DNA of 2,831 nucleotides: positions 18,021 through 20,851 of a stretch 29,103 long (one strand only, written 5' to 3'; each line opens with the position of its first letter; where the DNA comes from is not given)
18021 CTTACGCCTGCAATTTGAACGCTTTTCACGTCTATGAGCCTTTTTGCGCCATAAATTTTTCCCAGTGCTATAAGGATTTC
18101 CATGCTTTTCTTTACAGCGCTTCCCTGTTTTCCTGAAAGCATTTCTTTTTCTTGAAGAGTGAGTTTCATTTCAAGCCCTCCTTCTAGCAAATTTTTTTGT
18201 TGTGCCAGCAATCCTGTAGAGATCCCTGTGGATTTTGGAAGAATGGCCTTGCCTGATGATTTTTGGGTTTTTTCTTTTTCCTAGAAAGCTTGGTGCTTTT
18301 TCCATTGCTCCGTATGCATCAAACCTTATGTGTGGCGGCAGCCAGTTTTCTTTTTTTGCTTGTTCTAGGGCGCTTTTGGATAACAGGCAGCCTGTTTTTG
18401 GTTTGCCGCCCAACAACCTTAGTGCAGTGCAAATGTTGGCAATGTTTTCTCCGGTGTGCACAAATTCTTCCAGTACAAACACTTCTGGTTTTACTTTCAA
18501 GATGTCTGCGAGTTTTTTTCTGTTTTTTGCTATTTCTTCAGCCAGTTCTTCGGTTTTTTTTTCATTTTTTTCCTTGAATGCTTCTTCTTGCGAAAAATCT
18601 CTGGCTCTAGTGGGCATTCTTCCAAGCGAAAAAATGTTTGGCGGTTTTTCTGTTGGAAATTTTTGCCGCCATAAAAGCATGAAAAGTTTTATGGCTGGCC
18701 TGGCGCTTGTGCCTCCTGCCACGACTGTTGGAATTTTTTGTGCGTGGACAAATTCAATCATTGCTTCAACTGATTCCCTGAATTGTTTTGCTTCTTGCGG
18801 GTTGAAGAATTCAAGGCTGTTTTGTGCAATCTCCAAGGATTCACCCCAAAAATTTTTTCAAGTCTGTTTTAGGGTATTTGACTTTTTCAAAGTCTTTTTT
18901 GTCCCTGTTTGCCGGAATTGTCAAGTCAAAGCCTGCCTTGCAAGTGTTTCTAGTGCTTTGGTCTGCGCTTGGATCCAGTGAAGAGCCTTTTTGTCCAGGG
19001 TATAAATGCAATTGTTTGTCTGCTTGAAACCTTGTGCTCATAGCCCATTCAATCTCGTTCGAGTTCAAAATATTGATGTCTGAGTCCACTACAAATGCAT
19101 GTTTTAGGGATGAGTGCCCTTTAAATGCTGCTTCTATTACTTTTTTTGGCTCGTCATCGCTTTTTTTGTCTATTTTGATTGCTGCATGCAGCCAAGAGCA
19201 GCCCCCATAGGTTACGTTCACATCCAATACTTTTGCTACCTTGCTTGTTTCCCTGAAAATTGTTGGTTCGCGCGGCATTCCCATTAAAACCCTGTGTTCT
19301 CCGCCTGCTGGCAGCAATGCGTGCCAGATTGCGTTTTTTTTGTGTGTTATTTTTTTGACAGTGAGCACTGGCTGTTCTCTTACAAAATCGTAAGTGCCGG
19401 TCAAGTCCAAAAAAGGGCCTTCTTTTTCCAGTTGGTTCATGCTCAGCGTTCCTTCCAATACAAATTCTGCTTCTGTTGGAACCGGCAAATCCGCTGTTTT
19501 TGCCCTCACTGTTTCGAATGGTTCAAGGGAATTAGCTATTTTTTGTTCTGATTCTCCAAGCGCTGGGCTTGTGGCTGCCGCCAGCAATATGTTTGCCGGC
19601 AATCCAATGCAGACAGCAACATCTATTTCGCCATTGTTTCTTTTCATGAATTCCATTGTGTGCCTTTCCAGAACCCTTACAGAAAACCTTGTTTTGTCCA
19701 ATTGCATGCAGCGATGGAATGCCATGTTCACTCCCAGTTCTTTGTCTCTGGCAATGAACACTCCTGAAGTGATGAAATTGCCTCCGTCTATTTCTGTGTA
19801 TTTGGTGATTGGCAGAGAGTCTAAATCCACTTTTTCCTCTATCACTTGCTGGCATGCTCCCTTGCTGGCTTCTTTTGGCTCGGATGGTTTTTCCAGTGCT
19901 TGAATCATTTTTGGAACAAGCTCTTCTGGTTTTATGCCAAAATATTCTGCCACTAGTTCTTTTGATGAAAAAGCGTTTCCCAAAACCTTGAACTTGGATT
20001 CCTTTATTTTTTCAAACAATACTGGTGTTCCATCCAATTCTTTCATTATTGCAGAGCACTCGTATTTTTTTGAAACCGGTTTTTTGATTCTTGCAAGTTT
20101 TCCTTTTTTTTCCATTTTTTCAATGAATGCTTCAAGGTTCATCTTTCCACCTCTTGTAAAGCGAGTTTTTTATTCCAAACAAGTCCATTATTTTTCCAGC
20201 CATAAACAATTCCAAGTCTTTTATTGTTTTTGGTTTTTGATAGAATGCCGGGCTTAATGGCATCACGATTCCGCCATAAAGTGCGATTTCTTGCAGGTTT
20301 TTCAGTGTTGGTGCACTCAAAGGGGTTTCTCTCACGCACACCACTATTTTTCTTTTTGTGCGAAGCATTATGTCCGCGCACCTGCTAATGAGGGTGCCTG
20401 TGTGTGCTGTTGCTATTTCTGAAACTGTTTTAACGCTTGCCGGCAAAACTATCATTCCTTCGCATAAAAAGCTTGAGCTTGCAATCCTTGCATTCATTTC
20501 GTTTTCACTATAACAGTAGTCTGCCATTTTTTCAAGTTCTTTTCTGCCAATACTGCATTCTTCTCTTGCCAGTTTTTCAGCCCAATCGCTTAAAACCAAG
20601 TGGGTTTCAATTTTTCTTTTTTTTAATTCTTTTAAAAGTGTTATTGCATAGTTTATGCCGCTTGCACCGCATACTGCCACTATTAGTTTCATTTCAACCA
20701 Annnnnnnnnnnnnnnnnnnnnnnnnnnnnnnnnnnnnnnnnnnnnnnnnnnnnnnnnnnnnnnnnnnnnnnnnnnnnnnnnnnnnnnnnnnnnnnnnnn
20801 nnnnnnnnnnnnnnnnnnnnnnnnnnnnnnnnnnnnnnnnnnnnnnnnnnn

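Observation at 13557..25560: Complete archaeal-type mevalonate pathway in one 12-kb, 14-gene, translationally coupled array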

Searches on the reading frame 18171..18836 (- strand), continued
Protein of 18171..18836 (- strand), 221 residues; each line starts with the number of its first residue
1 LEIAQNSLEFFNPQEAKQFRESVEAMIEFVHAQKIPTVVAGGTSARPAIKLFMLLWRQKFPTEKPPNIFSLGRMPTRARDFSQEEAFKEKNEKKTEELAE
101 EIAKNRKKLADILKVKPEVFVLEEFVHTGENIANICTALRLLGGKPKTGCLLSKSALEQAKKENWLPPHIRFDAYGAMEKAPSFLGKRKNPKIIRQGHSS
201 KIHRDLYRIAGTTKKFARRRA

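Call 73: search_solved_structures(query=L091:1779-2777:+, max_evalue=1e-20)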
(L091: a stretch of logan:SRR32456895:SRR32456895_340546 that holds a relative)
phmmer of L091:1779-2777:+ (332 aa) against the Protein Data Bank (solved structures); distinct sequences matched with E-value up to 1e-20: 18.
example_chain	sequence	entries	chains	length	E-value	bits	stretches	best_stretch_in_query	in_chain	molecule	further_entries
6n0z_A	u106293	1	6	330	2.2e-79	270.2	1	2-330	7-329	Diphosphomevalonate decarboxylase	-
5v2l_A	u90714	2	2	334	7.2e-79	268.5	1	3-303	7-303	Mevalonate diphosphate decarboxylase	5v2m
6e2s_A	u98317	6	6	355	8.9e-79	268.2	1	3-303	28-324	Mevalonate diphosphate decarboxylase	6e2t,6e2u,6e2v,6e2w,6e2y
6n0x_A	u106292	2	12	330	9.6e-78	264.8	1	2-330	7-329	Diphosphomevalonate decarboxylase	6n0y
2hk2_A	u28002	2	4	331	1.7e-71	244.3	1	4-306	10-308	Diphosphomevalonate decarboxylase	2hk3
3qt5_A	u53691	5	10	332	4.1e-70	239.7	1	4-307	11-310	Mevalonate diphosphate decarboxylase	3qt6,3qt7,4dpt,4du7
3qt8_A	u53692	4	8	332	1.1e-69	238.4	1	4-307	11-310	Mevalonate diphosphate decarboxylase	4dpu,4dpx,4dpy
4dpw_A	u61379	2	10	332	5.4e-69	236.1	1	4-307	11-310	Mevalonate diphosphate decarboxylase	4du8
3d4j_A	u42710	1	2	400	3e-54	187.6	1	4-303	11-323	Diphosphomevalonate decarboxylase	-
3f0n_A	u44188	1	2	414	1e-53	185.9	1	3-305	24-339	MEVALONATE PYROPHOSPHATE DECARBOXYLASE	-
6n10_A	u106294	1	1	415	1e-53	185.9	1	3-300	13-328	Diphosphomevalonate decarboxylase MVD1, peroxisomal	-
5gmd_A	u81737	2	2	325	1e-52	182.6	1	3-328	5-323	Diphosphomevalonate decarboxylase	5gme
4z7c_A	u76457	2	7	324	1e-52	182.6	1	3-328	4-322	Diphosphomevalonate decarboxylase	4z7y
6xr5_A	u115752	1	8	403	1.3e-52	182.3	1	2-308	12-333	Diphosphomevalonate decarboxylase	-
1fi4_A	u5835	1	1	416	3.2e-52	181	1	4-306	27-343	MEVALONATE 5-DIPHOSPHATE DECARBOXYLASE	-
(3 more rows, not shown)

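Call 82: predict_structure(alignment_id=A3)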
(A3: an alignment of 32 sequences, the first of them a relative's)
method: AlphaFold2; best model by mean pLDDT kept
length: 221 residues; sequences in the alignment: 32
mean_pLDDT: 86.3   pTM: 0.84
mean pLDDT of the five models: 86.3, 85.1, 83.7, 82.4, 81.9
residues with pLDDT >= 90: 117; 70-90: 76; 50-70: 20; < 50: 8
segments of 3 or more residues with pLDDT < 50: 1-6
pLDDT, mean of each block of 10 residues (from residue 1): 54 93 97 98 90 97 97 70 67 89 96 98 89 93 95 84 81 93 85 81 92 66 49
secondary structure, 60 per line:
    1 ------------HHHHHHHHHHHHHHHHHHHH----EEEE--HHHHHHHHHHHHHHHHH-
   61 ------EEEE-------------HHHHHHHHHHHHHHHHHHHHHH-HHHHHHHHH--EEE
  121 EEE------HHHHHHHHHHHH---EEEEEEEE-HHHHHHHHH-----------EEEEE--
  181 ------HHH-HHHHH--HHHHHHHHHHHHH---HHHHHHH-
elements in order: H13-32 E37-40 H43-59 E67-70 H84-105 H107-115 E118-123 H130-141 E145-152 H154-162 E174-178 H191-195 H198-210 H214-220

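Call 85: fold_search(model_id=the predicted structure, library=pdb)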
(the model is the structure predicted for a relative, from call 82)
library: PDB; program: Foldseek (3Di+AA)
matches with E <= 10: 1418; with E <= 0.001: 0
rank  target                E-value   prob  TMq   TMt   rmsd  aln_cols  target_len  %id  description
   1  1hmp_B                7.4e-03  0.99  0.35  0.37   6.3       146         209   12  THE CRYSTAL STRUCTURE OF HUMAN HYPOXANTHINE-GUANINE PHOSPHORIBOSYLTRANSFERASE WITH BOUND GMP (released 1995-06-03)
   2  1hmp_A                7.8e-03  1.00  0.43  0.44   5.8       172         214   12  THE CRYSTAL STRUCTURE OF HUMAN HYPOXANTHINE-GUANINE PHOSPHORIBOSYLTRANSFERASE WITH BOUND GMP (released 1995-06-03)
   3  5knt_B                8.3e-03  0.99  0.37  0.46   7.6       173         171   12  Crystal structure of E. coli hypoxanthine phosphoribosyltransferase in complexed with 2-((2,3-Dihydroxypropyl)(2-(hypo (released 2017-07-19)
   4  1opr                  8.8e-03  0.91  0.34  0.35  12.1       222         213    8  THE CRYSTAL STRUCTURE OF THE OROTATE PHOSPHORIBOSYLTRANSFERASE COMPLEXED WITH OROTATE AND ALPHA-D-5-PHOSPHORIBOSYL-1-PYR (released 1996-01-06)
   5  3ohp_D                9.3e-03  0.99  0.40  0.51   6.8       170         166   13  Crystal structure of HGPRT from Vibrio cholerae (released 2010-09-01)
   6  7lev_A                9.3e-03  0.35  0.21  0.20  12.2       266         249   10  The aminoacrylate form of the wild-type Salmonella typhimurium Tryptophan Synthase in complex with ammonium ion at the (released 2022-01-19)
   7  6bnj_C                1.1e-02  0.99  0.39  0.42   6.7       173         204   12  Human hypoxanthine guanine phosphoribosyltransferase in complex with [3R,4R]-4-guanin-9-yl-3-((R)-2-hydroxy-2-phosphon (released 2017-12-06)
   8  3ggc_A                1.1e-02  0.99  0.37  0.39   7.1       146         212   10  Human hypoxanthine-guanine phosphoribosyltransferase in complex with 9-(2-phosphonoethoxyethyl)hypoxanthine (released 2009-08-18)
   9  1fsg_A                1.1e-02  0.99  0.36  0.35   6.7       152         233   13  TOXOPLASMA GONDII HYPOXANTHINE-GUANINE PHOSPHORIBOSYLTRANSFERASE COMPLEXED WITH 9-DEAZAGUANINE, ALPHA-D-5-PHOSPHORIBOS (released 2000-12-06)
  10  2a3n                  1.1e-02  0.84  0.33  0.24  11.4       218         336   11  Crystal structure of a putative glucosamine-fructose-6-phosphate aminotransferase (stm4540.s) from salmonella typhimuriu (released 2005-07-26)
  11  4ijq_A                1.3e-02  1.00  0.41  0.45   4.9       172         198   13  Human hypoxanthine-guanine phosphoribosyltransferase in complex with [(2-((Guanine-9H-yl)methyl)propane-1,3-diyl)bis(o (released 2013-03-27)
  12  5knx_A                1.3e-02  0.99  0.40  0.49   7.1       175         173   11  Crystal structure of E. coli hypoxanthine phosphoribosyltransferase in complexed with {[(2-[(Hypoxanthin-9H-yl)methyl] (released 2017-07-19)
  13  6bo7_A                1.3e-02  0.99  0.37  0.38   6.2       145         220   12  Crystal structure of Plasmodium vivax hypoxanthine guanine phosphoribosyltransferase in complex with [3R,4R]-4-guanin- (released 2017-12-13)
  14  3eua_F                1.3e-02  0.87  0.32  0.24   9.1       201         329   13  CRYSTAL STRUCTURE OF A PUTATIVE PHOSPHOSUGAR ISOMERASE (BSU32610) FROM BACILLUS SUBTILIS AT 1.90 A RESOLUTION (released 2008-10-21)
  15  8jbt_B                1.3e-02  0.82  0.30  0.30  12.5       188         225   12  B12-binding domain from Chloracidobacterium thermophilum MerR family protein, anaerobic light state (released 2024-11-13)
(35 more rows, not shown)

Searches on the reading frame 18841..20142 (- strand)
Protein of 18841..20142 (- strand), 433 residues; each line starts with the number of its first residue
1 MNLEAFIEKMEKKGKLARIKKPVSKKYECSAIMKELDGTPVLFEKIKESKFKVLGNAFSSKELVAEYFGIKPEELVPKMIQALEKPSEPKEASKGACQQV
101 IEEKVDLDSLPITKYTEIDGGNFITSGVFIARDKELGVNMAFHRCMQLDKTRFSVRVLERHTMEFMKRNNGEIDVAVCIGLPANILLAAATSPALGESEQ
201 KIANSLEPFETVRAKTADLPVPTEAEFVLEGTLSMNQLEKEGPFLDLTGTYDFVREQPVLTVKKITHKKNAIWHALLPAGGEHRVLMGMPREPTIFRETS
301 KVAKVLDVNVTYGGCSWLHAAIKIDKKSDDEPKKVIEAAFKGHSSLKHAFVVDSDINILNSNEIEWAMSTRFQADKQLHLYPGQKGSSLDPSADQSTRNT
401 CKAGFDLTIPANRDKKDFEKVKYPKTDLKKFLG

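Call 4: search_protein_families(library=pfam, proteins=[window:18841-20142:-], max_evalue=0.01)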
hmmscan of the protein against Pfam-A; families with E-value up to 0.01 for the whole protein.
window:18841-20142:- (433 aa): 3 families
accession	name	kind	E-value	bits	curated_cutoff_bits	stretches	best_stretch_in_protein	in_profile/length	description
PF01977.22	UbiD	-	3.3e-52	177.1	23.3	1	92-279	5-204/206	3-octaprenyl-4-hydroxybenzoate carboxy-lyase Rift-related domain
PF20696.2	UbiD_C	-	2.5e-27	95.8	24.2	1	285-406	2-126/127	3-octaprenyl-4-hydroxybenzoate carboxy-lyase C-terminal domain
PF20695.2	UbiD_N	-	1.2e-17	64.2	24.3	1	7-83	1-78/78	3-octaprenyl-4-hydroxybenzoate carboxy-lyase N-terminal domain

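Call 6: search_protein_families(library=ncbifam, proteins=[window:18841-20142:-], max_evalue=0.001)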
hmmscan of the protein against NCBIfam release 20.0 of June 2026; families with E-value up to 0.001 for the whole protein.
window:18841-20142:- (433 aa): 7 families
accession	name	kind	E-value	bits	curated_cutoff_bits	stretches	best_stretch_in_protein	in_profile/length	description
TIGR00148.1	TIGR00148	subfamily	6.1e-103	344.8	244.85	1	5-408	3-436/438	UbiD family decarboxylase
NF041204.1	VdcC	exception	4e-54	183.8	650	1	2-424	3-453/467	non-oxidative hydroxyarylic acid decarboxylases subunit C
TIGR03701.1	mena_SCO4490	equivalog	1.3e-48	165.9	495.9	2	88-394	108-426/433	menaquinone biosynthesis decarboxylase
NF008175.0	PRK10922.1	equivalog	7e-33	113.9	788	1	76-379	111-428/497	4-hydroxy-3-polyprenylbenzoate decarboxylase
TIGR02724.1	phenyl_P_beta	equivalog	1.6e-27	96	468.95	1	1-418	1-450/472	phenylphosphate carboxylase subunit beta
NF041219.1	BagN_FevL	exception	4.2e-22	78.3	1000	1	2-274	19-321/502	bagremycin/ferroverdin biosynthesis UbiD family decarboxylase BagN/FevL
TIGR02723.1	phenyl_P_alpha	equivalog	3e-19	69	564.6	1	4-415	11-450/485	phenylphosphate carboxylase subunit alpha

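Call 9: find_encoding_contigs(protein=window:18841-20142:-, flank=10000, max_places=6)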
Protein window:18841-20142:- (433 aa): no gene with exactly this product is on record in the collection.

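Call 14: find_related_loci(query=window:18841-20142:-, collection=genome_contigs, flank=10000)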
Query window:18841-20142:- (433 aa) in genome_contigs; peptide patterns used: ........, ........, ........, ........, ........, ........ (x = any residue, [..] = any of these).
169 stretches matched a pattern; 4 encode a relative of the query (tblastn E <= 1e-3); 4 distinct loci.
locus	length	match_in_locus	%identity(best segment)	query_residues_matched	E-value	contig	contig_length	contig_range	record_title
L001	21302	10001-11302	86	1-433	0e+0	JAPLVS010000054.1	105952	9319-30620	MAG: Candidatus Iainarchaeum archaeon isolate LacPavin_0920_SED3_MAG_48_10 LacPavin_0920_SED3_scaffold_1890670, whole ge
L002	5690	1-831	87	157-433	7e-169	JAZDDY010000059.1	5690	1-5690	MAG: Candidatus Iainarchaeum archaeon isolate MEGAHIT-group-0.114 k141_4680124, whole genome shotgun sequence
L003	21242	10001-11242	41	1-421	2e-93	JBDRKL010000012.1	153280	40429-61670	MAG: archaeon isolate MEGAHIT-group-1.702 k141_6940595, whole genome shotgun sequence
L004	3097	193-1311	29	2-336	1e-32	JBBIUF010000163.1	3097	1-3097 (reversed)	MAG: Chloroflexota bacterium isolate RSF170216_bin_47 NODE_31057_length_3097_cov_6.291913, whole genome shotgun sequence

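Call 25: search_protein_families(library=pfam, proteins=[L003:11245-12048:+, L003:14206-14502:+, L003:14879-15787:+, L003:17618-18508:+, L003:18499-19530:+, L003:19527-20276:+, L002:3184-4587:+, L001:7579-8496:+, L001:11361-11933:+, L003:8092-8646:+], max_evalue=0.01)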
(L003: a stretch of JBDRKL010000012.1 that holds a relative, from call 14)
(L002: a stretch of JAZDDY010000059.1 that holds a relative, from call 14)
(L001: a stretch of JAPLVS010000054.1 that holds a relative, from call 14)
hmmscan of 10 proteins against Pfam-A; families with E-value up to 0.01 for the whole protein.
L003:11245-12048:+ (267 aa): 1 family
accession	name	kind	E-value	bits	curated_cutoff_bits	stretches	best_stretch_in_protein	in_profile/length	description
PF10458.14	Val_tRNA-synt_C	-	0.0051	17.5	25.9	0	4-60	1-60/66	Valyl tRNA synthetase tRNA binding arm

L003:14206-14502:+ (98 aa): 0 families

L003:14879-15787:+ (302 aa): 2 families
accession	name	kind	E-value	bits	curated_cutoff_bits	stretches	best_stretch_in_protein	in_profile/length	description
PF08544.19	GHMP_kinases_C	-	1.5e-12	48.2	21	1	211-285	4-83/85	GHMP kinases C terminal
PF00288.32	GHMP_kinases_N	-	0.00066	20.3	22.3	1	77-147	12-87/87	GHMP kinases N terminal domain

L003:17618-18508:+ (296 aa): 1 family
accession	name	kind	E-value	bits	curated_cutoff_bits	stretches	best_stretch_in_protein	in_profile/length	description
PF01040.23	UbiA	-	5.1e-34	118.1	34.2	1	35-271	3-241/250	UbiA prenyltransferase family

L003:18499-19530:+ (343 aa): 2 families
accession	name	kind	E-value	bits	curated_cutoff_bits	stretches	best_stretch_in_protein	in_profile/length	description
PF13685.12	Fe-ADH_2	-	5.1e-38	130.8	28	1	27-155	19-149/149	Iron-containing alcohol dehydrogenase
PF00465.25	Fe-ADH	-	1.9e-20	73.6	31.3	1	9-135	2-152/168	Iron-containing alcohol dehydrogenase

L003:19527-20276:+ (249 aa): 6 families
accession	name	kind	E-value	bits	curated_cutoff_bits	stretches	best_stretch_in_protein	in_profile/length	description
PF01884.23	PcrB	-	1.6e-47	162.3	23.9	1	13-229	4-217/226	PcrB family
PF05690.20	ThiG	-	4.9e-07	29.8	23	1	180-227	164-211/247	Thiazole biosynthesis protein ThiG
PF00977.27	His_biosynth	-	7.6e-07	29.2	23.6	1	171-238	53-117/228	Histidine biosynthesis protein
PF04131.20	NanE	-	2.7e-05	23.9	27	1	178-227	131-180/192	Putative N-acetylmannosamine-6-phosphate epimerase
PF04481.18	DUF561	-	0.0016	18.1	21.6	0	184-240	179-233/243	Protein of unknown function (DUF561)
PF00290.26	Trp_syntA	-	0.0023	17.4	27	0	180-235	187-242/259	Tryptophan synthase alpha chain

L002:3184-4587:+ (467 aa): 4 families
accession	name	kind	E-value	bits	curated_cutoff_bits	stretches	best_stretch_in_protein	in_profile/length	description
PF13847.12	Methyltransf_31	-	1.5e-07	31.6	27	1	182-298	5-111/145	Methyltransferase domain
PF08242.18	Methyltransf_12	-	6.2e-07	30.5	30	1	186-293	2-97/98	Methyltransferase domain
PF08241.18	Methyltransf_11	-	3.8e-06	27.9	21.2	1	186-296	2-95/95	Methyltransferase domain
PF13649.12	Methyltransf_25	-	3.9e-06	27.9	27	1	184-292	1-97/97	Methyltransferase domain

L001:7579-8496:+ (305 aa): 2 families
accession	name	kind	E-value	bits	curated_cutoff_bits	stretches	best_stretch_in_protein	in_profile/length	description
PF08461.16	HTH_12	-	0.0043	17.4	21.4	0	240-291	2-52/66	Ribonuclease R winged-helix domain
PF11985.13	Phage_Mu_Gp27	-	0.0046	17.8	28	1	251-301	23-72/173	Bacteriophage Mu, Gp27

L001:11361-11933:+ (190 aa): 0 families

L003:8092-8646:+ (184 aa): 2 families
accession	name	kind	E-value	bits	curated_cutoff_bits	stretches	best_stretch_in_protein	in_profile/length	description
PF01569.27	PAP2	-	5.6e-14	52.5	27.2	1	76-178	4-127/130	PAP2 superfamily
PF14378.12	PAP2_3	-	1.1e-09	38.8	27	1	8-170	65-189/190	PAP2 superfamily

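Call 50: search_solved_structures(query=window:18841-20142:-, max_evalue=1e-10)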
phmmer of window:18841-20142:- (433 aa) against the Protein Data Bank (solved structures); distinct sequences matched with E-value up to 1e-10: 40.
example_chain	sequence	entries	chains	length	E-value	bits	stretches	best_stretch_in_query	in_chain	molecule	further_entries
6h6x_B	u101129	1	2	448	2.5e-72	247.5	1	5-429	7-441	3-polyprenyl-4-hydroxybenzoate decarboxylase and related decarboxylases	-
6h6v_A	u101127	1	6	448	4.2e-71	243.5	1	5-429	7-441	3-polyprenyl-4-hydroxybenzoate decarboxylase and related decarboxylases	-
7p9q_A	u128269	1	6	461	5.2e-40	141.1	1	3-431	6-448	AnInD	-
5ny5_A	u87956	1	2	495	2.2e-28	102.8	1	38-426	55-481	3,4-dihydroxybenzoate decarboxylase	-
5o3n_A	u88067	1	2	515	2.4e-28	102.6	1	38-426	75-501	3,4-dihydroxybenzoate decarboxylase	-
2idb_A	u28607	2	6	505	1.5e-27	100.1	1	76-380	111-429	3-octaprenyl-4-hydroxybenzoate carboxy-lyase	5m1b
5m1c_A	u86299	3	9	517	1.6e-27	99.9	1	76-380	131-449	3-octaprenyl-4-hydroxybenzoate carboxy-lyase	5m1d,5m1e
5o3m_A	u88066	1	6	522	9e-27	97.5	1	38-431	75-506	Protocatechuate decarboxylase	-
7ae4_A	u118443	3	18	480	2.1e-23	86.4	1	3-411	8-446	Phenolic acid decarboxylase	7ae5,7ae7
7pda_A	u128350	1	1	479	3.2e-21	79.2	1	85-399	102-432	UbiD family decarboxylase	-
9gqr_A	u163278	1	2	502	8.4e-21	77.8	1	6-405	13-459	decarboxylase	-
6evf_A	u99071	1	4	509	2.4e-20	76.3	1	5-405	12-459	Ferulic acid decarboxylase 1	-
7ney_A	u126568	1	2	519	6.7e-20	74.8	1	3-404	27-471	Ferulic acid decarboxylase 1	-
8y64_A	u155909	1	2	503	7.1e-20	74.7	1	5-405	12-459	Ferulic acid decarboxylase 1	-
4s13_A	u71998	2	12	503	8.2e-20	74.6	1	5-405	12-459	Ferulic acid decarboxylase 1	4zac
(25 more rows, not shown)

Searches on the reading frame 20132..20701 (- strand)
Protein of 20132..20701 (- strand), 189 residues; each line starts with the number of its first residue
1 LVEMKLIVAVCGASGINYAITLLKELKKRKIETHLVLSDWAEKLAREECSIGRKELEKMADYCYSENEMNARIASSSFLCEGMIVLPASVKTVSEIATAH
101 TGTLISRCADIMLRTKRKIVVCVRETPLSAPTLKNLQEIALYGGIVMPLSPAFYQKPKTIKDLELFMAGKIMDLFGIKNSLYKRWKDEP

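Call 4: search_protein_families(library=pfam, proteins=[window:20132-20701:-], max_evalue=0.01)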
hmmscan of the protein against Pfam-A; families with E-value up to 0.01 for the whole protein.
window:20132-20701:- (189 aa): 1 family
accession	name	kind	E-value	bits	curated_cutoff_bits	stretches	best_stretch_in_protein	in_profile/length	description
PF02441.25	Flavoprotein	-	1.1e-36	126.3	22.7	1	4-174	1-161/162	Flavoprotein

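Call 6: search_protein_families(library=ncbifam, proteins=[window:20132-20701:-], max_evalue=0.001)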
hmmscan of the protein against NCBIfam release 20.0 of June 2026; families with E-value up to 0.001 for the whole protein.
window:20132-20701:- (189 aa): 5 families
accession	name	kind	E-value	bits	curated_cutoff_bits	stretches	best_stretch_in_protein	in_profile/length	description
NF004685.0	PRK06029.1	subfamily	4.9e-61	206.1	188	1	4-186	2-185/187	UbiX family flavin prenyltransferase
NF041206.1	VdcB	exception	3.6e-58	196.3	290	1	5-186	1-183/184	non-oxidative hydroxyarylic acid decarboxylases subunit B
TIGR00421.1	ubiX_pad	subfamily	9.2e-57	191.7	108.9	1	5-185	1-181/181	UbiX family flavin prenyltransferase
NF041218.1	BagM_FevK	exception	4.7e-43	147.1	420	1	4-187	1-185/215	bagremycin/ferroverdin biosynthesis UbiX family decarboxylase BagM/FevK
TIGR00521.1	coaBC_dfp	equivalog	0.00062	18.9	219.7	1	3-112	3-112/392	bifunctional phosphopantothenoylcysteine decarboxylase/phosphopantothenate--cysteine ligase CoaBC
